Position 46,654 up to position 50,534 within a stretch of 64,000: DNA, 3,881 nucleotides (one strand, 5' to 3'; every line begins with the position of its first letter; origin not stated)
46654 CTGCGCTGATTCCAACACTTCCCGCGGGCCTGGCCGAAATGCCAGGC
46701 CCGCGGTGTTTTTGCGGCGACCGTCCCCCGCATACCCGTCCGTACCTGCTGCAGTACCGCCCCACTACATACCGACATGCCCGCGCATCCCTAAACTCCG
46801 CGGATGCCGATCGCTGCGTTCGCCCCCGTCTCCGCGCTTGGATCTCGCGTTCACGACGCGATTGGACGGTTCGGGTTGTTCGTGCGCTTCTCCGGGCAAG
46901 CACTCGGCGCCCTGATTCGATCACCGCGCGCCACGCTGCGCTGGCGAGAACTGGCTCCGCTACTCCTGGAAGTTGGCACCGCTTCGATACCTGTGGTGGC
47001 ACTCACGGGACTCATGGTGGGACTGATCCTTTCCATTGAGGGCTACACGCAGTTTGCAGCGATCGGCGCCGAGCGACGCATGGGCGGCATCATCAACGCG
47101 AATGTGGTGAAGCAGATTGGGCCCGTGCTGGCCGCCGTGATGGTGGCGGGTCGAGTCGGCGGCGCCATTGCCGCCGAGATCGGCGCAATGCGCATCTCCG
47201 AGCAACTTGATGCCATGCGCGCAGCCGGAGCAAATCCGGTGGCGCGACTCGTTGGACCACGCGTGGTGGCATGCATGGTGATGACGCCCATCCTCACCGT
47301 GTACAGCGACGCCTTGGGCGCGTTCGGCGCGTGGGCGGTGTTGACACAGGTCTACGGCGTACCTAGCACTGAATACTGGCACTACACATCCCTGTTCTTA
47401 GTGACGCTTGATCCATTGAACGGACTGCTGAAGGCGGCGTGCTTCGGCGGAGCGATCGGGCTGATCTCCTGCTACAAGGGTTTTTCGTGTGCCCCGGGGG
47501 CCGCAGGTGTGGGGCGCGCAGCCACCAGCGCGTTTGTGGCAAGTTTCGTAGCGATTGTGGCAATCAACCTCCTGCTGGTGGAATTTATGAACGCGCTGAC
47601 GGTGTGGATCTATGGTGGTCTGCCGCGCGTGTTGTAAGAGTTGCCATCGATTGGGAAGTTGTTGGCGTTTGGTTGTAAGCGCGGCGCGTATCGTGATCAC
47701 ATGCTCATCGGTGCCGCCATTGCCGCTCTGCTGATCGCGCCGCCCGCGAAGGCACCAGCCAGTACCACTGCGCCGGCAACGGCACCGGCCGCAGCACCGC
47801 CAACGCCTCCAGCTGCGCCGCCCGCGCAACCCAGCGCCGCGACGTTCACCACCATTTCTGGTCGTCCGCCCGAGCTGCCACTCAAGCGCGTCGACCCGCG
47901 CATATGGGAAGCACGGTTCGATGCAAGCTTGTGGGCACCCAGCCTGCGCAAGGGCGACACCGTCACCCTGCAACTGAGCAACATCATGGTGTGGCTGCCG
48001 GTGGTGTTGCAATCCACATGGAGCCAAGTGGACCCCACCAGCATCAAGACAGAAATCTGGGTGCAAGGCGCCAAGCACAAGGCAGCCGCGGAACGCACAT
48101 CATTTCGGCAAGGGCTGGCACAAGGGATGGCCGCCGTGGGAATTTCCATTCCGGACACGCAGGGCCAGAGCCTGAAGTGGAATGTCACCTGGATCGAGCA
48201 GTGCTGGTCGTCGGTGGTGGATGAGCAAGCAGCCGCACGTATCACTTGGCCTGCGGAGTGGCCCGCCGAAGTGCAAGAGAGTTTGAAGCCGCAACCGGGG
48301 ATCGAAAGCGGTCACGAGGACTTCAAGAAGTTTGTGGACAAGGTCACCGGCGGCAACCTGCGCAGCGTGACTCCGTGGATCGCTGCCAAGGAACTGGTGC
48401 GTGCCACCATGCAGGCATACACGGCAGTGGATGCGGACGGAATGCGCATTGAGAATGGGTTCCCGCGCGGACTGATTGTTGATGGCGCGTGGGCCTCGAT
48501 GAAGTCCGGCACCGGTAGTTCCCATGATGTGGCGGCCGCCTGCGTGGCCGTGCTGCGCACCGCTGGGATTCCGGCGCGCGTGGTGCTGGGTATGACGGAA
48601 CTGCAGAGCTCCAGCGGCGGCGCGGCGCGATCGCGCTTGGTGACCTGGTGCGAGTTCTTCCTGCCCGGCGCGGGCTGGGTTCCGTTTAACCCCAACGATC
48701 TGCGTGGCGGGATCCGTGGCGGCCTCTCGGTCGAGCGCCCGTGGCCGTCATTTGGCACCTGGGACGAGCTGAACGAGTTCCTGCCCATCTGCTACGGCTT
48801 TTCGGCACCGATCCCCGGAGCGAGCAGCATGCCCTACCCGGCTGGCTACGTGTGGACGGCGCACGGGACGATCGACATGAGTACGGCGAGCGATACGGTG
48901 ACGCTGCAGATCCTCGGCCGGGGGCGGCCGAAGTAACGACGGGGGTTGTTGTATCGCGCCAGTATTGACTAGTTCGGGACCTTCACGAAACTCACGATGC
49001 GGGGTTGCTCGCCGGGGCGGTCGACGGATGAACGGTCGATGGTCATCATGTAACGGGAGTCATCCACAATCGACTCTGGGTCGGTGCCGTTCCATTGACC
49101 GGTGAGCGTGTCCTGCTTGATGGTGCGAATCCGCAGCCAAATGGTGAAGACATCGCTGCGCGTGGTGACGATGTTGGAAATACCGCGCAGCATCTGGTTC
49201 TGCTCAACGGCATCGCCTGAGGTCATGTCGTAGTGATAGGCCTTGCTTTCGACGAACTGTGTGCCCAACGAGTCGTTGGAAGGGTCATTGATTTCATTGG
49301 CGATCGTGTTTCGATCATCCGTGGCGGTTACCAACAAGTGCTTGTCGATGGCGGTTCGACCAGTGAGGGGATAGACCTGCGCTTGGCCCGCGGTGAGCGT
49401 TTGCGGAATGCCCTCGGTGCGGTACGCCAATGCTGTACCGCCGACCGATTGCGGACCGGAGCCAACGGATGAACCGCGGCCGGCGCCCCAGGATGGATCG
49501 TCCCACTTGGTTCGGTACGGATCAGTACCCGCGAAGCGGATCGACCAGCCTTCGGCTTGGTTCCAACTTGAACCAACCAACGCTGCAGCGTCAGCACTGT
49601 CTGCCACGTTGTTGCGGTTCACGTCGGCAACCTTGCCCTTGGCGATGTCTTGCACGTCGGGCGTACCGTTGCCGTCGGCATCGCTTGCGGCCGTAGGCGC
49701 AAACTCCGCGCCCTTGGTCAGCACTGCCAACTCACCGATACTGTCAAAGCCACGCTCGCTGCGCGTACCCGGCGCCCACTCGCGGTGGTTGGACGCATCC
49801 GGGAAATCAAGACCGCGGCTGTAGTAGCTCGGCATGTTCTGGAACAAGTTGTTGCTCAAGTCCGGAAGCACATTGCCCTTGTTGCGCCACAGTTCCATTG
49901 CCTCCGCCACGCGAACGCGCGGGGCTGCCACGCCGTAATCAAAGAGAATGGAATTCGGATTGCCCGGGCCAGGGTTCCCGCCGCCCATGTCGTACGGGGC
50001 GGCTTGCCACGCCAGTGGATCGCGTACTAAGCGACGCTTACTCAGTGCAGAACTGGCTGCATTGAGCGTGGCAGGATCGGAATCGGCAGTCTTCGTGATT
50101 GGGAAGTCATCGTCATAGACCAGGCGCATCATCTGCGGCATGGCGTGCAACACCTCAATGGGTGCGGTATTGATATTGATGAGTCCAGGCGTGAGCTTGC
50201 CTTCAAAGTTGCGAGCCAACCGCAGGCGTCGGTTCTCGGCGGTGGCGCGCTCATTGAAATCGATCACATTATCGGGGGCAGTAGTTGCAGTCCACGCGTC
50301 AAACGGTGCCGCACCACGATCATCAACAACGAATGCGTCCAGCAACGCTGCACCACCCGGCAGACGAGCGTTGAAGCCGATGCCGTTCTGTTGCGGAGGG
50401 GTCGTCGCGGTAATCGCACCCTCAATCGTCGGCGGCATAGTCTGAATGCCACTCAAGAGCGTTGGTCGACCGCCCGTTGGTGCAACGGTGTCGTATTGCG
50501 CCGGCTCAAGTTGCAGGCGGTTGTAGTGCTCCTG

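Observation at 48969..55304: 2111-aa GspK-like protein: ~1650 aa inserted between the pseudopilin helix and the GspK INxNTA signature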

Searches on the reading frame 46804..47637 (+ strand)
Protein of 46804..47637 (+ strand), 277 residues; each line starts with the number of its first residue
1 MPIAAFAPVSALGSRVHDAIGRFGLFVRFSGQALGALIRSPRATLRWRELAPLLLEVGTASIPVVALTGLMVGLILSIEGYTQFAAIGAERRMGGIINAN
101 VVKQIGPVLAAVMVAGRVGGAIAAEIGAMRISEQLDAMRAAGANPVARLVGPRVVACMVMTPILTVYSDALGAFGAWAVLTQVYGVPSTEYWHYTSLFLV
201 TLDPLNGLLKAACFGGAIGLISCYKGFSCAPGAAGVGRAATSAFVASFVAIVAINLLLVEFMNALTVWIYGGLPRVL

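Call 18: search_protein_families(library=pfam, proteins=[window:46804-47637:+], max_evalue=0.001)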
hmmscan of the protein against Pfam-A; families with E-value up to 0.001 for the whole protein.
window:46804-47637:+ (277 aa): 1 family
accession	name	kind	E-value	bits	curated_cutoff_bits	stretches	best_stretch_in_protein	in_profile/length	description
PF02405.21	MlaE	-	1.3e-67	227.9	22.5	1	55-258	6-209/212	Permease MlaE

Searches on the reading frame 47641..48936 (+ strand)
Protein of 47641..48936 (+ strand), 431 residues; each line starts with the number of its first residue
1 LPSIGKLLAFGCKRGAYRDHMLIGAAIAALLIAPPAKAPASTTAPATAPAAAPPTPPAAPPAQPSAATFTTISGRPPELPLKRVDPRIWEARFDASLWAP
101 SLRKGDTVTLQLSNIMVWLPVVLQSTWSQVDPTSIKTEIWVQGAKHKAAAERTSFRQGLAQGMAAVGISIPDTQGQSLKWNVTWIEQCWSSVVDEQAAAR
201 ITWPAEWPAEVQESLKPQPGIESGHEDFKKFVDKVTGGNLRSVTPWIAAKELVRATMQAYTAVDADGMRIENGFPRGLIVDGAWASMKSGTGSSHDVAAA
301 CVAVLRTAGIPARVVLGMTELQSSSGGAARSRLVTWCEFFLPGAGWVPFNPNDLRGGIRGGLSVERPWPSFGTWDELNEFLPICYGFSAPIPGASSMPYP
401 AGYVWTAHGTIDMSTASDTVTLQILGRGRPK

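Call 18: search_protein_families(library=pfam, proteins=[window:47641-48936:+], max_evalue=0.001)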
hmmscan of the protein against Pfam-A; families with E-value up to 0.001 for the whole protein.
window:47641-48936:+ (431 aa): 1 family
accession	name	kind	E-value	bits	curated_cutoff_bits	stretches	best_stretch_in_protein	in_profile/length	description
PF01841.26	Transglut_core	-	2.2e-12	47.6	23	1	282-351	42-108/108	Transglutaminase-like superfamily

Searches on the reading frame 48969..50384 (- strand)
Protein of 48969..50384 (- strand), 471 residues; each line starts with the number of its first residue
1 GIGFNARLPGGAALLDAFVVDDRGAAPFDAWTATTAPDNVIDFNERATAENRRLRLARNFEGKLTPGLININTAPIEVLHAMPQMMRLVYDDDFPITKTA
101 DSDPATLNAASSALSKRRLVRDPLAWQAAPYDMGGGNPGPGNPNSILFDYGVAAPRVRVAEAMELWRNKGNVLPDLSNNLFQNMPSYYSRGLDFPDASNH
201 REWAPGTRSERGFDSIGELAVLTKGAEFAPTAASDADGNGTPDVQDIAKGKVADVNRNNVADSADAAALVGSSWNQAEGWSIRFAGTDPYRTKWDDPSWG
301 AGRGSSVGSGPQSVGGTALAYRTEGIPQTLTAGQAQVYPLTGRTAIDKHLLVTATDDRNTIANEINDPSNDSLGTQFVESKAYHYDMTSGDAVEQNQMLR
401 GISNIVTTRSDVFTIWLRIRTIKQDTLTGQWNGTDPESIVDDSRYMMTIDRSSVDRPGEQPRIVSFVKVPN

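Call 8: search_protein_families(library=pfam, proteins=[window:48972-50312:-], max_evalue=10)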
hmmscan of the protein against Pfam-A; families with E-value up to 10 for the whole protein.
seq(447 aa): 2 families
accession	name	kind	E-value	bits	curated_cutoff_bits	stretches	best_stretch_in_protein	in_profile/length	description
PF20176.3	DUF6541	-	0.018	13.8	29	1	308-382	546-625/646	Family of unknown function (DUF6541)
PF03934.19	T2SSK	-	0.04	14.7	24.2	1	45-59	1-15/63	Type II secretion system (T2SS), protein K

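Call 23: search_dna_similar(query=window:48969-50384:-, collection=plasmids, mode=protein, max_evalue=10, max_rows=10)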
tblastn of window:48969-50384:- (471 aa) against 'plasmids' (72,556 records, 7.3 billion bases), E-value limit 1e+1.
Records with a match: 1; places in all: 1; records where one place covers at least 80% of the query: 0.
Best place of each record, by identity: <60% 1.
By first word of the organism name: Streptomyces 1.
By predicted mobility (MOB-suite, as given by PLSDB): non-mobilizable 1.
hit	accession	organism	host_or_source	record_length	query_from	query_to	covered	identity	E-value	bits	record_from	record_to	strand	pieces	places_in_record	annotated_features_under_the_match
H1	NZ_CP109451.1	Streptomyces sp. NBC_01471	-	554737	204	259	12%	39.0%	3e+0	38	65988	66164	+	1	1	hypothetical protein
